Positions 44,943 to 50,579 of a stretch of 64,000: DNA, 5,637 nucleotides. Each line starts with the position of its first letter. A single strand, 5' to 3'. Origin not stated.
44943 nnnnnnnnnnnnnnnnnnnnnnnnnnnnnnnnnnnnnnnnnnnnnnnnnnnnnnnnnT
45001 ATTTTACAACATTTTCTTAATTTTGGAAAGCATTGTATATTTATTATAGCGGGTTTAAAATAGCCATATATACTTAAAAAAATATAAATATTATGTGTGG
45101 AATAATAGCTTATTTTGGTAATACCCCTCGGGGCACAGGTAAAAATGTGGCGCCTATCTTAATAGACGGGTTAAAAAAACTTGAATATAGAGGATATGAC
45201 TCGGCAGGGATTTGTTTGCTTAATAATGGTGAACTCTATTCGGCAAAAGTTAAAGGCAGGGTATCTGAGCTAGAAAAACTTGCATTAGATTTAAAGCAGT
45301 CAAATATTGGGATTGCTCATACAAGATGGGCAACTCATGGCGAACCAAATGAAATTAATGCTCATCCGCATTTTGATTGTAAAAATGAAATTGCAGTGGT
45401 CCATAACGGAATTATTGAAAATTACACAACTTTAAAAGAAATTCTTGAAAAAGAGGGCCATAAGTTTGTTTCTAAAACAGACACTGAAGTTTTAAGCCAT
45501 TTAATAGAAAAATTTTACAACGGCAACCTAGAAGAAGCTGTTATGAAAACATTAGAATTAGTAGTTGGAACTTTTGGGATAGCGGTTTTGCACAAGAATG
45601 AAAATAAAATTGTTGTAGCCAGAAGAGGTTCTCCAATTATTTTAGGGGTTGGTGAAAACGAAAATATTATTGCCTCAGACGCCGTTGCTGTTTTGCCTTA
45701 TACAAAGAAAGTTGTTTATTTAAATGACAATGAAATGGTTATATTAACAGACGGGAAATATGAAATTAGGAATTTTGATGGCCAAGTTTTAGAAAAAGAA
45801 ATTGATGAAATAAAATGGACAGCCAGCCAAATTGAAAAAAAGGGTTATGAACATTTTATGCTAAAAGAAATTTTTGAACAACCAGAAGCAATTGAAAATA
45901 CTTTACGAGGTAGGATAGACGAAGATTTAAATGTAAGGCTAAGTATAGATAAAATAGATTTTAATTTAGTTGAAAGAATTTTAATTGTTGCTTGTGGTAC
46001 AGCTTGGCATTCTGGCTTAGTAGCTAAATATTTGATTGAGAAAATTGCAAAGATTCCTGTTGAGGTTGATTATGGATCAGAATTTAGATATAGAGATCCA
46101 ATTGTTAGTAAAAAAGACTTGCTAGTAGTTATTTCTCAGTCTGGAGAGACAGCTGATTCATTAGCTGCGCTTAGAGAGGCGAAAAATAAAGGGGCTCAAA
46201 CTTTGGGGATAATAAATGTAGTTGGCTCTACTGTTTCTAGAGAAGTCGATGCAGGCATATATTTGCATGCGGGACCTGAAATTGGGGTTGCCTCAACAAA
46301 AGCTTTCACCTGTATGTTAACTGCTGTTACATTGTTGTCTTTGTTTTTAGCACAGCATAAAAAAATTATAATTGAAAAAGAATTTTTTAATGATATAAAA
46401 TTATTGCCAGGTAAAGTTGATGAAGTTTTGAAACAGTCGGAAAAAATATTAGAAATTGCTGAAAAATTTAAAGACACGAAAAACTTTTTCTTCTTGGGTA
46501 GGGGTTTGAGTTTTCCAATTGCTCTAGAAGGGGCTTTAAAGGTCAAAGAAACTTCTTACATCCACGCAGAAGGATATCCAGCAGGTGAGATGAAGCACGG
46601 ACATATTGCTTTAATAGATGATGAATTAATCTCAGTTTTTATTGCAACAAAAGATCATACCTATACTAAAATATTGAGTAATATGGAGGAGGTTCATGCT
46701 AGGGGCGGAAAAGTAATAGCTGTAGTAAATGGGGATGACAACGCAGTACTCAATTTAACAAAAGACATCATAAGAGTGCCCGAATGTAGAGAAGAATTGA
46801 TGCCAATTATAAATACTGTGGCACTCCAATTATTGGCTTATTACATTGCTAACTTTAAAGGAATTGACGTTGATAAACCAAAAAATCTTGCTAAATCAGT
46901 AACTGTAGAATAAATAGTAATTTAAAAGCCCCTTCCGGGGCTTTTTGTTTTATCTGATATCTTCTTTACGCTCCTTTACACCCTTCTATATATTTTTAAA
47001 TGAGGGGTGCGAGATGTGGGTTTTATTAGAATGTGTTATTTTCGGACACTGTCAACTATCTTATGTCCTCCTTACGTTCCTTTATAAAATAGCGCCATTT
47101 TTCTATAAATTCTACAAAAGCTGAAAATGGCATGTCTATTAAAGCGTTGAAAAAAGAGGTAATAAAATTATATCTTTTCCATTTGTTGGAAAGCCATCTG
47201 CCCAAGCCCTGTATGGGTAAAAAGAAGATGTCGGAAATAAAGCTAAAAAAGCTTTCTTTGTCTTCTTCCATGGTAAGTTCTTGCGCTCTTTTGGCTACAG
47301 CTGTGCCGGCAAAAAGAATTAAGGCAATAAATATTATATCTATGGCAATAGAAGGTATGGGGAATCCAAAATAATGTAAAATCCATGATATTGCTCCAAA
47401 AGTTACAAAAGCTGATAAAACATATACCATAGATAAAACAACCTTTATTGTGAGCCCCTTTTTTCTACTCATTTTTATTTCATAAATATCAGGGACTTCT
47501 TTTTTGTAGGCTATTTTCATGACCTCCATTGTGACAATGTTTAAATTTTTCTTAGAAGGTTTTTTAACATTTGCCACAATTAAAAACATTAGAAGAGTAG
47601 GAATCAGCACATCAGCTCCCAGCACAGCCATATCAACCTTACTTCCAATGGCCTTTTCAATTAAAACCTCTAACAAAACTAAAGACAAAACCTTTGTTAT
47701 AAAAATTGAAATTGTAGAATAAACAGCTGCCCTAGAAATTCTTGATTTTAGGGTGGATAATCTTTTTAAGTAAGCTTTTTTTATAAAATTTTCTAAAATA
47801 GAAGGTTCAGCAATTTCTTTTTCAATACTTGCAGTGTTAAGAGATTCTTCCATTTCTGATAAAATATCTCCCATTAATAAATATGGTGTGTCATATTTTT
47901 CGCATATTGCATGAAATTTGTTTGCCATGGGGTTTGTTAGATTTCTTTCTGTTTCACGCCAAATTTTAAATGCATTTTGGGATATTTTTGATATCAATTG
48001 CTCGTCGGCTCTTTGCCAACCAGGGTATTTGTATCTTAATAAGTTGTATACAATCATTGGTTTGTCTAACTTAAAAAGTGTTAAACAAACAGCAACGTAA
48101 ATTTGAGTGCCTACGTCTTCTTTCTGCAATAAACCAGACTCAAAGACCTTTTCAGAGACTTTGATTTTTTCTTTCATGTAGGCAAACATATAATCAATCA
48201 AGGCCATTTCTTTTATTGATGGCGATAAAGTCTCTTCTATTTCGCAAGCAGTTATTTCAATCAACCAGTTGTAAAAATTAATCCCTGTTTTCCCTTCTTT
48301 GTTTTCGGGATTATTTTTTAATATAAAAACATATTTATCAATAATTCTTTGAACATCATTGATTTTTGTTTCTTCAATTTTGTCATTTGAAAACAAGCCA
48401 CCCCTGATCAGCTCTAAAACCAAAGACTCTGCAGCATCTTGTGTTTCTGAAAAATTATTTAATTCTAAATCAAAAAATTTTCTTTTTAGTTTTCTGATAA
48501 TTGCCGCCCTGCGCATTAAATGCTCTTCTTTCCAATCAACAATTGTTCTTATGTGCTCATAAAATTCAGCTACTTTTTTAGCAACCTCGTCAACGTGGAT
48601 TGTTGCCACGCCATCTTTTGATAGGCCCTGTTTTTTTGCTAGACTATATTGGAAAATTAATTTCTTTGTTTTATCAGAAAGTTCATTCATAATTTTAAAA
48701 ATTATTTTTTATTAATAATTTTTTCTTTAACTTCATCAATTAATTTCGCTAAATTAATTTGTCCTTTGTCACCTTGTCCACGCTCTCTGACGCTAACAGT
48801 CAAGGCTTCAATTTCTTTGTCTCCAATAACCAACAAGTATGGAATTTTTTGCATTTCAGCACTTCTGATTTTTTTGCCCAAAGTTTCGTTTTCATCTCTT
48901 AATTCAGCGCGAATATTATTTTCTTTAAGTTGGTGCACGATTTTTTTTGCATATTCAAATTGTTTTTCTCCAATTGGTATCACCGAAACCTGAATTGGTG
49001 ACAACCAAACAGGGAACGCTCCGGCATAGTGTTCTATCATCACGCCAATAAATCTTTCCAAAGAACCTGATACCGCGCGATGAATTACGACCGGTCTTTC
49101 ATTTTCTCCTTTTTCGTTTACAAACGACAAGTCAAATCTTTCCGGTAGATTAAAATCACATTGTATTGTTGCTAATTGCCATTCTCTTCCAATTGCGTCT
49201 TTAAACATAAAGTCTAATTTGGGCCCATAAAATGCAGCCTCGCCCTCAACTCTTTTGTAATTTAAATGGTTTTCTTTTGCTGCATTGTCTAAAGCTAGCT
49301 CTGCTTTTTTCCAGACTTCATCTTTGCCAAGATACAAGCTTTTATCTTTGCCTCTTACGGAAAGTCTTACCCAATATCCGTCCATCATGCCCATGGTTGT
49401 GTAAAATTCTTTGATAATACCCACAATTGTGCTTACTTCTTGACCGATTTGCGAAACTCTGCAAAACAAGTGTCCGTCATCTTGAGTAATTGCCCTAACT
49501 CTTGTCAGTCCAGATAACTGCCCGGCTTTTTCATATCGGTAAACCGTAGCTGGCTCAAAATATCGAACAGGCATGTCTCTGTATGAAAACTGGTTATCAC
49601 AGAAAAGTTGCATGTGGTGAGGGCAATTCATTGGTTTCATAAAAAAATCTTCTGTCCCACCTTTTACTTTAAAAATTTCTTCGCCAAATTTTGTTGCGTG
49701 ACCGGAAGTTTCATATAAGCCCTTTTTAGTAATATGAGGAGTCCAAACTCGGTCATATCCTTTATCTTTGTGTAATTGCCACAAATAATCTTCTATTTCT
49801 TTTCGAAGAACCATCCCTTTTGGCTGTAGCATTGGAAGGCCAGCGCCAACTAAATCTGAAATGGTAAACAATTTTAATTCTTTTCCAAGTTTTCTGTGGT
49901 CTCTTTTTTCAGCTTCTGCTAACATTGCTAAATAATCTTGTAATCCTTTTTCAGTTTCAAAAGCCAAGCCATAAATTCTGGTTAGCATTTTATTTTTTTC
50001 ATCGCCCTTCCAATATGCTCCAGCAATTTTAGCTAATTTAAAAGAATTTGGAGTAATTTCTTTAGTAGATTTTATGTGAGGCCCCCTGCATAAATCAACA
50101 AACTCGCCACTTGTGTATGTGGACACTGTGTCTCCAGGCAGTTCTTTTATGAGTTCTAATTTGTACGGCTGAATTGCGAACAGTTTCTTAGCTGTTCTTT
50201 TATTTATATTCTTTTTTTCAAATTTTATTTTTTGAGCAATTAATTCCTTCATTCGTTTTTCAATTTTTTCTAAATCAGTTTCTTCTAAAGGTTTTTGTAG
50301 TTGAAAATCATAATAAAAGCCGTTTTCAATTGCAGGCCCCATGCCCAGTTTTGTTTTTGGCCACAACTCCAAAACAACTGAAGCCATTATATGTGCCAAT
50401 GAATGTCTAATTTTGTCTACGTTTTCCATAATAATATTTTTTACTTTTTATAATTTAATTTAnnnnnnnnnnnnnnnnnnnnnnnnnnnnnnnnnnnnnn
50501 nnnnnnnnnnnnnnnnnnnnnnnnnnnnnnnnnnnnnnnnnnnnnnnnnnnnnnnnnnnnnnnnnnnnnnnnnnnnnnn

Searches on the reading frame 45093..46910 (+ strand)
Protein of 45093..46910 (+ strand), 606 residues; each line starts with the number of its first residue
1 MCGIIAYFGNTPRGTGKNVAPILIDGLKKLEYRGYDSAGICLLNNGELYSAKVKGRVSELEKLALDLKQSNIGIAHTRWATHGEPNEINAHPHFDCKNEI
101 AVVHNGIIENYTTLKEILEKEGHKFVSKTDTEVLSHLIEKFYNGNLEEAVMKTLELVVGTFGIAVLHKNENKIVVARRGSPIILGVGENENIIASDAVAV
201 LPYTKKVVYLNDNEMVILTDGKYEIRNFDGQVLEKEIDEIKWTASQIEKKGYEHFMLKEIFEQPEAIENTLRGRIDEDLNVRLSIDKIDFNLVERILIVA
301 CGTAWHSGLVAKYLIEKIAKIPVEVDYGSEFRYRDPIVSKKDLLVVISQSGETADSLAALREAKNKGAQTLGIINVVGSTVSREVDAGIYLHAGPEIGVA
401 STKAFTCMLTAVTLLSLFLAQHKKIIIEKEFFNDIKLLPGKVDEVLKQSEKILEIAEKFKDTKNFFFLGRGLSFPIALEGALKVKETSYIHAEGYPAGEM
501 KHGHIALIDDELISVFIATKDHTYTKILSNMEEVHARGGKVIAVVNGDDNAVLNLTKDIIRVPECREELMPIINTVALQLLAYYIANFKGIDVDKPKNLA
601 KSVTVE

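Call 70: search_protein_families(library=pfam, proteins=[window:45093-46910:+], max_evalue=0.001)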
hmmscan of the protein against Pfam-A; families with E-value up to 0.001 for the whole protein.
window:45093-46910:+ (606 aa): 5 families
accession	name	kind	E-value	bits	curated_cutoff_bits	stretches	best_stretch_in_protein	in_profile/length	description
PF01380.27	SIS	-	3.2e-57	192.4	25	2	294-415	6-128/131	SIS domain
PF13522.11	GATase_6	-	2.4e-19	70.1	27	1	69-190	9-124/130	Glutamine amidotransferase domain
PF13537.11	GATase_7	-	6.2e-15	55.7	25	1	89-196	12-117/123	Glutamine amidotransferase domain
PF13580.11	SIS_2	-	5.5e-06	26.9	27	1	300-373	68-136/138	SIS domain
PF13230.11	GATase_4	-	0.0006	19.3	23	0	69-144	70-144/272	Glutamine amidotransferases class-II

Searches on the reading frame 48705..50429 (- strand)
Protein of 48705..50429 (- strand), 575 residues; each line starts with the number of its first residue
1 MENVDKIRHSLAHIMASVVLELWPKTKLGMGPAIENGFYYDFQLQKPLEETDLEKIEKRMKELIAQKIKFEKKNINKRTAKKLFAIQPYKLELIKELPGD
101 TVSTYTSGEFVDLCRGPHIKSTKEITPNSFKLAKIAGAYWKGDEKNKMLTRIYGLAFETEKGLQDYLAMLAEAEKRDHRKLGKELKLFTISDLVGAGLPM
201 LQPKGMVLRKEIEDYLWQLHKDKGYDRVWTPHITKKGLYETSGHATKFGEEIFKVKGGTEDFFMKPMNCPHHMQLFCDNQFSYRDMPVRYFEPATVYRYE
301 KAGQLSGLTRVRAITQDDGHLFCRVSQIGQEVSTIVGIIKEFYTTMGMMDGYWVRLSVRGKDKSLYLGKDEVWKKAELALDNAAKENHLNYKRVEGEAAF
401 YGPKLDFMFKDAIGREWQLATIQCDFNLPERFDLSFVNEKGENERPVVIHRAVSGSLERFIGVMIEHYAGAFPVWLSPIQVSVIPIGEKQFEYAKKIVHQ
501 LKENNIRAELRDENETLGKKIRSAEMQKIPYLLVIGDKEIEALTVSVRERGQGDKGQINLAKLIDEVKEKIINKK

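Call 70: search_protein_families(library=pfam, proteins=[window:48705-50429:-], max_evalue=0.001)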
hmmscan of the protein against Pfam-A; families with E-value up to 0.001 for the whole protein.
window:48705-50429:- (575 aa): 3 families
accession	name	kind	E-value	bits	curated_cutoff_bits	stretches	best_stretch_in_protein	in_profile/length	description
PF00587.30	tRNA-synt_2b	-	9.6e-42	143.5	29.3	1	258-468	6-179/179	tRNA synthetase class II core domain (G, H, P, S and T)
PF03129.25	HGTP_anticodon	-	4.4e-26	91.3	21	1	480-570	1-94/94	Anticodon binding domain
PF07973.19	tRNA_SAD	-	1.1e-13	51.4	24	1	102-153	1-44/44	Threonyl and Alanyl tRNA synthetase second additional domain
